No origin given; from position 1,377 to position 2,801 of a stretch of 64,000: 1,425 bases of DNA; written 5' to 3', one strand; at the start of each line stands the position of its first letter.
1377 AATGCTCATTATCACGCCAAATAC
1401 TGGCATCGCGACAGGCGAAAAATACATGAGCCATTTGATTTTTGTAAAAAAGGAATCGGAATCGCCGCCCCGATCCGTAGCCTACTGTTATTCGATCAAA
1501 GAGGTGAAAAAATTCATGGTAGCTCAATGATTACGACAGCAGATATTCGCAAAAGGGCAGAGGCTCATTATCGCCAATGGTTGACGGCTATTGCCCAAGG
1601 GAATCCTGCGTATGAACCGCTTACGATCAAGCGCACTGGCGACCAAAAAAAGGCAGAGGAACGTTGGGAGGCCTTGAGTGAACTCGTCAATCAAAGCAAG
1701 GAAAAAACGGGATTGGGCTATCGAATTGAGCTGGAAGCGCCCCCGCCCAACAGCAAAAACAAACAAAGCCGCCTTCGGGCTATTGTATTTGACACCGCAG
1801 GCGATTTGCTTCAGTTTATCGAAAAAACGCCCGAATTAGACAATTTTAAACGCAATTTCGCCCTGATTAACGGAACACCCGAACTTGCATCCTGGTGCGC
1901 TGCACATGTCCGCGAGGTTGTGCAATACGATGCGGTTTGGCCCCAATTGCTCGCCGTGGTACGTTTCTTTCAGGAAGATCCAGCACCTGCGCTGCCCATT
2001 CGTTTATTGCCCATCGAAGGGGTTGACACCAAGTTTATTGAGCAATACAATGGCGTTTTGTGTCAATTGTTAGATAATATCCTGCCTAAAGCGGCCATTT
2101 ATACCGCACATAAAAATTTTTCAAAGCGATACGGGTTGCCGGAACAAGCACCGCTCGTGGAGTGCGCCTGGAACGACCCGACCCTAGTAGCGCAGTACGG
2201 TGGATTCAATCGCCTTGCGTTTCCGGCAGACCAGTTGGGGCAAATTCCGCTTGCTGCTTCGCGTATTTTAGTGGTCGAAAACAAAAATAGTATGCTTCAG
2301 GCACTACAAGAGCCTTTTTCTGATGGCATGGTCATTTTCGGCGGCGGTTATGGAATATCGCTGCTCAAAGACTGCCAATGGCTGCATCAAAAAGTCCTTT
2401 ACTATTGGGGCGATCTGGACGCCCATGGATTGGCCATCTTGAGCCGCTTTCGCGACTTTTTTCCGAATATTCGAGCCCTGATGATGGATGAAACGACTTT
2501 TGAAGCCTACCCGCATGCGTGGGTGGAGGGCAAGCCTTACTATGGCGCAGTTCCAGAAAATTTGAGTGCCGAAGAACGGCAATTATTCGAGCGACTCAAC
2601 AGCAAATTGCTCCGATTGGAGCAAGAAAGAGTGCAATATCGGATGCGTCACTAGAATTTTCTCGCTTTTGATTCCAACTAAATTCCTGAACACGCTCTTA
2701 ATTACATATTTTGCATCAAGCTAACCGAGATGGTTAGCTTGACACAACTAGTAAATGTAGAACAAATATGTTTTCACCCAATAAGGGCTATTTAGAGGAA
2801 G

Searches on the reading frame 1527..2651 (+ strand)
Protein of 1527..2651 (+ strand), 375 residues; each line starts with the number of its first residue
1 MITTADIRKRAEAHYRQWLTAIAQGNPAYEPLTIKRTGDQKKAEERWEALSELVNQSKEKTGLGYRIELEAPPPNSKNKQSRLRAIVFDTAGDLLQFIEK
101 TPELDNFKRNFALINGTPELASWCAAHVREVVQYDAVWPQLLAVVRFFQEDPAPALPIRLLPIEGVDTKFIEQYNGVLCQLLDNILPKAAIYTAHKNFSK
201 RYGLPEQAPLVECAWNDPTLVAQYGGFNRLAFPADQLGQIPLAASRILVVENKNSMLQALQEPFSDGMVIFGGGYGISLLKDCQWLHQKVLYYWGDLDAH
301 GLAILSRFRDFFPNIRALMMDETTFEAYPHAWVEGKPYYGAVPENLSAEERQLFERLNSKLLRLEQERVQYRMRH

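Call 32: search_protein_families(library=pfam, proteins=[window:1527-2651:+], max_evalue=0.00001)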
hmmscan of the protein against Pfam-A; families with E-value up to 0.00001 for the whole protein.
window:1527-2651:+ (375 aa): 2 families
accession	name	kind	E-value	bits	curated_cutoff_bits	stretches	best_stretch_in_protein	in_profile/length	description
PF09983.15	JetD_C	-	7.9e-42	143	22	1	203-372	1-173/179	Wadjet protein JetD, C-terminal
PF11795.13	DUF3322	-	2.9e-28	99.7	22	1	5-183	2-190/190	Uncharacterized protein conserved in bacteria N-term (DUF3322)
